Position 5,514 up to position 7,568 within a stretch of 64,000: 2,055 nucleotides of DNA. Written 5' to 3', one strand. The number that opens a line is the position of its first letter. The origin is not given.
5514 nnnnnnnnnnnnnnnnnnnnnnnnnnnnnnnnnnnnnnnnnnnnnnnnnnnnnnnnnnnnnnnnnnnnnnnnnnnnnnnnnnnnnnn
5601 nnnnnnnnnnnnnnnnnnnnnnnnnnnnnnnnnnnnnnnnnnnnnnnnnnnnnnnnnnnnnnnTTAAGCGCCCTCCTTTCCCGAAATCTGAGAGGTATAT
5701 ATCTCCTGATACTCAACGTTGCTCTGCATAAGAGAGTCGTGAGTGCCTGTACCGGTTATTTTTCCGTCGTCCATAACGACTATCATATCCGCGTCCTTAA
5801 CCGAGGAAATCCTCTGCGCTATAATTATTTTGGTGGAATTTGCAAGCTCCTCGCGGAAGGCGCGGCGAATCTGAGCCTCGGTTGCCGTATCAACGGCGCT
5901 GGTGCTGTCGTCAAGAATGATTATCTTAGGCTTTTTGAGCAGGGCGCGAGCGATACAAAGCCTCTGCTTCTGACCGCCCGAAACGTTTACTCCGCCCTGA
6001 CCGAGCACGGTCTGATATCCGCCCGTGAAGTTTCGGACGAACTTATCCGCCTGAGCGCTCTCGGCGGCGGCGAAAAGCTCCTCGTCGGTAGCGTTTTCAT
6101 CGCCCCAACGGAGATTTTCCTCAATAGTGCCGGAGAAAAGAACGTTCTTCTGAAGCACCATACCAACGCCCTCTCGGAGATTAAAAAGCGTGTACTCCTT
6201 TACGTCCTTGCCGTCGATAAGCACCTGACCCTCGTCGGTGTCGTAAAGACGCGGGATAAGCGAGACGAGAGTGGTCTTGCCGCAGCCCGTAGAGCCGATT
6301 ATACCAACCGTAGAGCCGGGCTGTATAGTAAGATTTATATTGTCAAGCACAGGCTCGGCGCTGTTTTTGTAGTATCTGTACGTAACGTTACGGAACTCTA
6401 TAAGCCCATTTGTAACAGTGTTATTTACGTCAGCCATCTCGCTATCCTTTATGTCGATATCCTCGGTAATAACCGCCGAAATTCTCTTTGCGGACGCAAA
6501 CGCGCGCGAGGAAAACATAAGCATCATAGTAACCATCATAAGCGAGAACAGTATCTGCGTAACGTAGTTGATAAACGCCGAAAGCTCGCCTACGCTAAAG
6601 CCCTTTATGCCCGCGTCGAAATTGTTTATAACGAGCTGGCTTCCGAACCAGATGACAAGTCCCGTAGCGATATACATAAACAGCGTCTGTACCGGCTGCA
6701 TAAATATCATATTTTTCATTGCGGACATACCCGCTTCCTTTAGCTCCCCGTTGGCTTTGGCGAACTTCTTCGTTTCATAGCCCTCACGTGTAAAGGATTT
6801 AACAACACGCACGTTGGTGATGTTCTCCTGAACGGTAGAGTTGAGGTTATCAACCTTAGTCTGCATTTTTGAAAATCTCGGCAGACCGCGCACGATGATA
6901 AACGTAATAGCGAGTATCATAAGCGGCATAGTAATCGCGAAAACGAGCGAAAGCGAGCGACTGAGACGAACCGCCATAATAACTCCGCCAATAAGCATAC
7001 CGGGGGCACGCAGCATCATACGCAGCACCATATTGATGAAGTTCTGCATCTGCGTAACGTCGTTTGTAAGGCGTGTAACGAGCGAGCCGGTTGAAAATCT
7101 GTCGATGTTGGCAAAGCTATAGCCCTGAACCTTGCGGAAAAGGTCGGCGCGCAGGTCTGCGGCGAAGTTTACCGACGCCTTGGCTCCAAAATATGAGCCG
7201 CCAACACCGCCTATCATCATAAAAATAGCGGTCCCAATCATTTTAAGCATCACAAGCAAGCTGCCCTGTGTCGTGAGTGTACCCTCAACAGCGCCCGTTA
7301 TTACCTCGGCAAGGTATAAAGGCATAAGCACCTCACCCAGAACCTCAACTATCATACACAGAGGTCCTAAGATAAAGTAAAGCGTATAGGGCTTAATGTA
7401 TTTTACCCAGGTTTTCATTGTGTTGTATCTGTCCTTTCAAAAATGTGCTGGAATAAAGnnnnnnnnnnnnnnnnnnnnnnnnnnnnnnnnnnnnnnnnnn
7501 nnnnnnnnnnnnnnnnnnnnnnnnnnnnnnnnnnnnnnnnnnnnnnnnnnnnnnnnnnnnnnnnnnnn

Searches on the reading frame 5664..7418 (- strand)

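Call 48: search_protein_families(library=pfam, proteins=[window:5664-7418:-])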
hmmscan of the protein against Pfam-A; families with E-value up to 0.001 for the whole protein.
window:5664-7418:- (584 aa): 3 families
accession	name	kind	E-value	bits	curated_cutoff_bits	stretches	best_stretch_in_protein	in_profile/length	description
PF00664.28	ABC_membrane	-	2.5e-45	155.7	28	1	16-292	2-273/274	ABC transporter transmembrane region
PF00005.33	ABC_tran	-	1.4e-33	116.8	25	1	358-507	1-137/137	ABC transporter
PF02463.25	SMC_N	-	0.00031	20.7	40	0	390-549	102-211/220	RecF/RecN/SMC N terminal domain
